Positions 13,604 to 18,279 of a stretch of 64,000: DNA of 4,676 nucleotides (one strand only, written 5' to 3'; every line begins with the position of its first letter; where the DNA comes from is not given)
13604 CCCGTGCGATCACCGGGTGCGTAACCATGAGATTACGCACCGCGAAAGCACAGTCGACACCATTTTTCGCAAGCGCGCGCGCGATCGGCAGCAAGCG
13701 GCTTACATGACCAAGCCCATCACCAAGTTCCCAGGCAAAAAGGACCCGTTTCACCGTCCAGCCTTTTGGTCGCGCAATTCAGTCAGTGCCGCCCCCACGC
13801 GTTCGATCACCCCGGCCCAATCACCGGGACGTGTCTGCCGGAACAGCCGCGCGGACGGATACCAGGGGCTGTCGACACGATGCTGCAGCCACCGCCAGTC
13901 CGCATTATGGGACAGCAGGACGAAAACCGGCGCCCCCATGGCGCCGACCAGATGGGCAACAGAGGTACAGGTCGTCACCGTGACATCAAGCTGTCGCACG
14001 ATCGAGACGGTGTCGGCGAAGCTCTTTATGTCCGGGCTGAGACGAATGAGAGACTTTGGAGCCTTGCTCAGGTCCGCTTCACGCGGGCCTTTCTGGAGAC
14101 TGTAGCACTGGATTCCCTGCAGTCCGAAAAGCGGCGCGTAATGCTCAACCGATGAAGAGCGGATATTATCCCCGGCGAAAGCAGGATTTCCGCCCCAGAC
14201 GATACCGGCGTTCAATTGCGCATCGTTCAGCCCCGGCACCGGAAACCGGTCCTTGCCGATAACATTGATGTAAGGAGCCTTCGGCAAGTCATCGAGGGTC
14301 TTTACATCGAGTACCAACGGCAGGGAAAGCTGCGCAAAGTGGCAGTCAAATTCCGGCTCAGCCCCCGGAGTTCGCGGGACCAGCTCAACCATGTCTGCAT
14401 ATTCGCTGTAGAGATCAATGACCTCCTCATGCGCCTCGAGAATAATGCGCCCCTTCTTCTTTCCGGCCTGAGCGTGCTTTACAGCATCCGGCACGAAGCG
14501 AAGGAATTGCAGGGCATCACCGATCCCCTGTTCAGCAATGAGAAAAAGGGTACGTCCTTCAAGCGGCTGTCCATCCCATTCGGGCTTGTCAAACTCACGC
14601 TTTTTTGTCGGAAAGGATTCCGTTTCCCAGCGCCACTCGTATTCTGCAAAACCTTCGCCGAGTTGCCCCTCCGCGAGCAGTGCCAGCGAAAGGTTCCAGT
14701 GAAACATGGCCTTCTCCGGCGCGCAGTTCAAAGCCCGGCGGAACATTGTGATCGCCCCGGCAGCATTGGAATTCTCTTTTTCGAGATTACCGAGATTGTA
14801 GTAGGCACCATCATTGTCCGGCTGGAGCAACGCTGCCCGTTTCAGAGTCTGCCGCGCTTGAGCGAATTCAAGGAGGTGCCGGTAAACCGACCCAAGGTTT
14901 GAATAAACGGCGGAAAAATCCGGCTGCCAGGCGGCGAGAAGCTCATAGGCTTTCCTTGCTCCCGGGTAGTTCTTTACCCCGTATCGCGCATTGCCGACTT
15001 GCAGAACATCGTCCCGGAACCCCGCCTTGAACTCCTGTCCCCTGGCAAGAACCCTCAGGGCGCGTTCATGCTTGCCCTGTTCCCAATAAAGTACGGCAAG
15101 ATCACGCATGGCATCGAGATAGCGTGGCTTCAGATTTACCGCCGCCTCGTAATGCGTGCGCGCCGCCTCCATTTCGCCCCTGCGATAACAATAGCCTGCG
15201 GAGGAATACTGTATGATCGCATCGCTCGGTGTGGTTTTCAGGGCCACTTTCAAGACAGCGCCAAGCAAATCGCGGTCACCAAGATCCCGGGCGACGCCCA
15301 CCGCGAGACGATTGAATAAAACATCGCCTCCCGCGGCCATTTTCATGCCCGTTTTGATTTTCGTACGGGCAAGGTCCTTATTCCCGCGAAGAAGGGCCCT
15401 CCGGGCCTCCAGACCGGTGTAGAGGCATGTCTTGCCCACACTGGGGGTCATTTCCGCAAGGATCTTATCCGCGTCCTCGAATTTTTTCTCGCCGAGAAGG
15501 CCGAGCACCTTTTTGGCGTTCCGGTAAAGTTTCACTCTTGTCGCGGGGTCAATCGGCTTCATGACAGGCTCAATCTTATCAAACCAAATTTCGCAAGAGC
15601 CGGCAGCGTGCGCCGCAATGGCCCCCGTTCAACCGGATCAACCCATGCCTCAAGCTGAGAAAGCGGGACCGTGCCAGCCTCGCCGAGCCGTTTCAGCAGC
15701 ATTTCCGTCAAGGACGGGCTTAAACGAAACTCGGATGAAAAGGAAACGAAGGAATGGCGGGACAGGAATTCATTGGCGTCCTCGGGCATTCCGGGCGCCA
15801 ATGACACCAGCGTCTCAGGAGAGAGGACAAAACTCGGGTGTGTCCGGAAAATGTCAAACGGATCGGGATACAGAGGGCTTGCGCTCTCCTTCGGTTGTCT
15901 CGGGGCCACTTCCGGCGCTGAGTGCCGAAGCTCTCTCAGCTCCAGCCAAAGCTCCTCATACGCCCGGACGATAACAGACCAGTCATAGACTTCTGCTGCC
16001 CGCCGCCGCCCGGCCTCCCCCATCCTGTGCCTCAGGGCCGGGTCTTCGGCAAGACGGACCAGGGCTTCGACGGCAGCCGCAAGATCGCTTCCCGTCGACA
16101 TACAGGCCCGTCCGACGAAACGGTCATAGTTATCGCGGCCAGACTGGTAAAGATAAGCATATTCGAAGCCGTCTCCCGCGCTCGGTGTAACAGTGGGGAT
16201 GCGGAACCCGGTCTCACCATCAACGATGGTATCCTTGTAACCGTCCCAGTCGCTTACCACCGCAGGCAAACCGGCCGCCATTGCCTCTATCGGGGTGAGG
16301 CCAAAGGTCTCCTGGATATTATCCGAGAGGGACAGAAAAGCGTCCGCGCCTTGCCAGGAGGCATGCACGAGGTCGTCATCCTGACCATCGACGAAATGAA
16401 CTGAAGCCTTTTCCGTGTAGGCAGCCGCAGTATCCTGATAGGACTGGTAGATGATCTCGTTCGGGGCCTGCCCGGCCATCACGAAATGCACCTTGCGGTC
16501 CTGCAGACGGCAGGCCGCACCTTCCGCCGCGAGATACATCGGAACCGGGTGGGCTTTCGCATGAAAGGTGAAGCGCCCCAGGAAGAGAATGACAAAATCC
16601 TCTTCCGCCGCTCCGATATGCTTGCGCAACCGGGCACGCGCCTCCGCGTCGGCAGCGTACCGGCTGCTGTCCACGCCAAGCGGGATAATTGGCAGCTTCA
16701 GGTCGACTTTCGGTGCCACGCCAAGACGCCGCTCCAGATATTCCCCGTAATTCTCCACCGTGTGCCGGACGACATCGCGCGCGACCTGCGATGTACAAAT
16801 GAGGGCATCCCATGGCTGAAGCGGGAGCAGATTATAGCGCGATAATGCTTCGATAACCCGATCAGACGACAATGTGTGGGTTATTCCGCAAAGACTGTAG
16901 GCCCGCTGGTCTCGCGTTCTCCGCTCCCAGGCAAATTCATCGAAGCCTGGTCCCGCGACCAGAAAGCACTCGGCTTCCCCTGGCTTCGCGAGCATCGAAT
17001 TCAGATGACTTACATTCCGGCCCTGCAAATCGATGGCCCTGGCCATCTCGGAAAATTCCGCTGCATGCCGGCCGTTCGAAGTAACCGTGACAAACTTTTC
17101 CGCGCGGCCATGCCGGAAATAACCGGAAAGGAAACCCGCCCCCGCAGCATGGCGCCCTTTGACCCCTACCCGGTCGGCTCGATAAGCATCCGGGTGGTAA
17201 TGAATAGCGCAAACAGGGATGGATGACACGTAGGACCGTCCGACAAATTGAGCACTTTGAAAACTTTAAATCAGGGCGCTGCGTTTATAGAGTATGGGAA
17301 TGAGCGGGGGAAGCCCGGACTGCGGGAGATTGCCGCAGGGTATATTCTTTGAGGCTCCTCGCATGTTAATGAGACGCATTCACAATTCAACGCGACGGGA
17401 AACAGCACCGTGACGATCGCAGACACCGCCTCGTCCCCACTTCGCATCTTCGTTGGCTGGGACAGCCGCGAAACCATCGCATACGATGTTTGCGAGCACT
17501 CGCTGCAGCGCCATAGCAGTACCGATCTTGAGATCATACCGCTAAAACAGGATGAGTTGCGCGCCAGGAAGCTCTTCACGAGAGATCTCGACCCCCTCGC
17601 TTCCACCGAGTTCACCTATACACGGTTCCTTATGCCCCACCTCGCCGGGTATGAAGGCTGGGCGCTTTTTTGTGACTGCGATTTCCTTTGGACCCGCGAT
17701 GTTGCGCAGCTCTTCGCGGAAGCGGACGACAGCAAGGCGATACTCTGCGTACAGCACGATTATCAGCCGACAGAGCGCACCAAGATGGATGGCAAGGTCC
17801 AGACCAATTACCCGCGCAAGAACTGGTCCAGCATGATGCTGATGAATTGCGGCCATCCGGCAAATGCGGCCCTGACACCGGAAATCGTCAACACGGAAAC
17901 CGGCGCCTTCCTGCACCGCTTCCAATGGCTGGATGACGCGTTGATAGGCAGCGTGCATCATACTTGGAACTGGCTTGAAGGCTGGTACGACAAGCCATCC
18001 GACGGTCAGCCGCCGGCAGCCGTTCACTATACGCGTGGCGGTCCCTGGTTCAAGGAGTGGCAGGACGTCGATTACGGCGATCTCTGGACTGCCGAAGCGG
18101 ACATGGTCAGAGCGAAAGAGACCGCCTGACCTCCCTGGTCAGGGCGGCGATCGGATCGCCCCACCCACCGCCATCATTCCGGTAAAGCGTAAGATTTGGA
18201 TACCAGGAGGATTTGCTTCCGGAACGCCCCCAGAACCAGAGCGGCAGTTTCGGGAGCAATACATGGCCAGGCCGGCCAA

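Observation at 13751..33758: Five paralogous TPR + GT9-like glycosyltransferases wrapped around a type I secretion system and its RTX protein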

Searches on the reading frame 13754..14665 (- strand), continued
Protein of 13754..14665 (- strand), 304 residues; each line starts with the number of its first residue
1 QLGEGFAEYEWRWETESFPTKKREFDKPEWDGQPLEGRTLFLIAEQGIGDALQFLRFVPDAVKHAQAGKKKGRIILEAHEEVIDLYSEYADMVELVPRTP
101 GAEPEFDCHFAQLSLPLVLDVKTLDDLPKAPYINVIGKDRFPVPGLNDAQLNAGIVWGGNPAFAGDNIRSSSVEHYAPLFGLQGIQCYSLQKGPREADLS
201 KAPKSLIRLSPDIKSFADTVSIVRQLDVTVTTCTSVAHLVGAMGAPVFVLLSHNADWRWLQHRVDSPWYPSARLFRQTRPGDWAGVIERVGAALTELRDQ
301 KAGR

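Call 98: search_protein_families(library=pfam, proteins=[L099:14731-15900:+, L099:12692-14734:+, L099:16221-18905:+], max_evalue=0.001)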
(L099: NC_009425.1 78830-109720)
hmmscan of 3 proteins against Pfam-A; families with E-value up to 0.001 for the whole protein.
L099:14731-15900:+ (389 aa): 3 families
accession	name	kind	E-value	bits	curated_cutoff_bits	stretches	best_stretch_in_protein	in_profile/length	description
PF14559.12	TPR_19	-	1e-07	32.6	25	1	18-75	1-58/68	Tetratricopeptide repeat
PF13428.12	TPR_14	-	2.3e-05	25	23.5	0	44-85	3-44/44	Tetratricopeptide repeat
PF13432.12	TPR_16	-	0.00036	21.4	32.7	0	13-75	2-64/65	Tetratricopeptide repeat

L099:12692-14734:+ (680 aa): 22 families
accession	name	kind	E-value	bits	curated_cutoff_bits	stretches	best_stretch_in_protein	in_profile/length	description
PF13469.12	Sulfotransfer_3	-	7.1e-45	154.4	27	1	447-629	2-216/216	Sulfotransferase family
PF07719.23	TPR_2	-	3.6e-41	136.3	27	3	133-166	1-34/34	Tetratricopeptide repeat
PF00515.34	TPR_1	-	7.9e-38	127.2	27.8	3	133-166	1-34/34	Tetratricopeptide repeat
PF13181.12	TPR_8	-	4.8e-28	95.3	25.7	1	133-166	1-34/34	Tetratricopeptide repeat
PF13431.12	TPR_17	-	4e-27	92.6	24.4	1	156-186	2-32/34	Tetratricopeptide repeat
PF13432.12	TPR_16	-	5e-25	88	32.7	4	2-64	2-65/65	Tetratricopeptide repeat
PF13414.12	TPR_11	-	5.5e-24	84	26.8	2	146-181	7-42/42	TPR repeat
PF14559.12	TPR_19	-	2.1e-23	82.9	25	4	111-174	3-66/68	Tetratricopeptide repeat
PF13428.12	TPR_14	-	4.3e-22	76.8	23.5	1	305-343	2-40/44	Tetratricopeptide repeat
PF13424.12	TPR_12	-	4e-20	72.2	30.1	2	98-162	2-74/77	Tetratricopeptide repeat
PF13371.12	TPR_9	-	1.1e-16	61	35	2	145-204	7-66/73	Tetratricopeptide repeat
PF23914.1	TPR_CcmH_CycH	-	3.4e-11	43.7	42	0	259-336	40-119/158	Cytochrome c-type biogenesis protein H TPR domain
PF00685.33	Sulfotransfer_1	-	2.3e-10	40.7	22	1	445-647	2-198/255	Sulfotransferase domain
PF13374.12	TPR_10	-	3.9e-10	39.8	27.5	0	137-163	6-32/42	Tetratricopeptide repeat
PF13176.12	TPR_7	-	5.2e-09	35.9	27.9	0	137-166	3-32/36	Tetratricopeptide repeat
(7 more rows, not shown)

L099:16221-18905:+ (894 aa): 1 family
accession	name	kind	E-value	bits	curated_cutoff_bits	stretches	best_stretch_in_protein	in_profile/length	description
PF03797.25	Autotransporter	-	4.6e-56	190.8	26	1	617-874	1-255/255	Autotransporter beta-domain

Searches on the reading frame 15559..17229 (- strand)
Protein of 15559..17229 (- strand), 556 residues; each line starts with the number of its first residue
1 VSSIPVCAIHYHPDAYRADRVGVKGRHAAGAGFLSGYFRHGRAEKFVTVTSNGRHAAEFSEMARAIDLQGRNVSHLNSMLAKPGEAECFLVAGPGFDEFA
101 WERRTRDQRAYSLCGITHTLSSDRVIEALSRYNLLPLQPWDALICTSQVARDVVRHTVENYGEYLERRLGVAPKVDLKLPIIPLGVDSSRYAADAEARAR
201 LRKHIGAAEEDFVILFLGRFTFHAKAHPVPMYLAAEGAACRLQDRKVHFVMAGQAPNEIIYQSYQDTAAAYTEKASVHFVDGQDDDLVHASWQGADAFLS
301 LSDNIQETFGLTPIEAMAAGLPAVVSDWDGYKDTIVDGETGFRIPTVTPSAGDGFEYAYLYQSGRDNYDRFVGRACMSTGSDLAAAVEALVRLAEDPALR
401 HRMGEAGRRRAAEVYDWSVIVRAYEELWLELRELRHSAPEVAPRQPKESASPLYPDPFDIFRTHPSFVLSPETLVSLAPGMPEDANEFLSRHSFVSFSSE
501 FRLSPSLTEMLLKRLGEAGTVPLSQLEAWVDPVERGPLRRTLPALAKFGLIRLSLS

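Call 3: search_protein_families(library=pfam, proteins=[window:15559-17229:-], max_evalue=0.01)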
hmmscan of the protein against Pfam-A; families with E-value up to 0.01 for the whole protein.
window:15559-17229:- (556 aa): 4 families
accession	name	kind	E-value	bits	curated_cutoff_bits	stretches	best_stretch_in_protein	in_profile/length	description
PF00534.26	Glycos_transf_1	-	4.6e-22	78.8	26.4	1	200-346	4-142/172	Glycosyl transferases group 1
PF13692.12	Glyco_trans_1_4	-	1.8e-16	61.1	27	1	212-346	2-126/142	Glycosyl transferases group 1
PF20706.3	GT4-conflict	-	7.3e-08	32.2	26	1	208-338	194-323/385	Family 4 Glycosyltransferase in conflict systems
PF13524.12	Glyco_trans_1_2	-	2.3e-05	24.8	25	0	380-423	98-141/144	Glycosyl transferase-like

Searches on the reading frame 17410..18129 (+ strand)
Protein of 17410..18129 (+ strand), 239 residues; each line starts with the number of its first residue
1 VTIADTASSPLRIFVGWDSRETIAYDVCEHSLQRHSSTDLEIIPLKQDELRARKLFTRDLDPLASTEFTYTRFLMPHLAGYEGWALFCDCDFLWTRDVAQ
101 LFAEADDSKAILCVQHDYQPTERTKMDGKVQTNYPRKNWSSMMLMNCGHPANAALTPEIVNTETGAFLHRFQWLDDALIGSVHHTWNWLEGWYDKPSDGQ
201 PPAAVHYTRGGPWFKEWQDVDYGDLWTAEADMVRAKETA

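Call 4: search_protein_families(library=pfam, proteins=[window:17410-18129:+], max_evalue=0.01)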
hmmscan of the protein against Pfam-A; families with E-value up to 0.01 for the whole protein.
window:17410-18129:+ (239 aa): 0 families

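Call 67: search_protein_families(library=pfam, proteins=[window:17410-18129:+], max_evalue=0.001)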
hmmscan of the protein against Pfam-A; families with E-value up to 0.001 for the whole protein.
window:17410-18129:+ (239 aa): 0 families
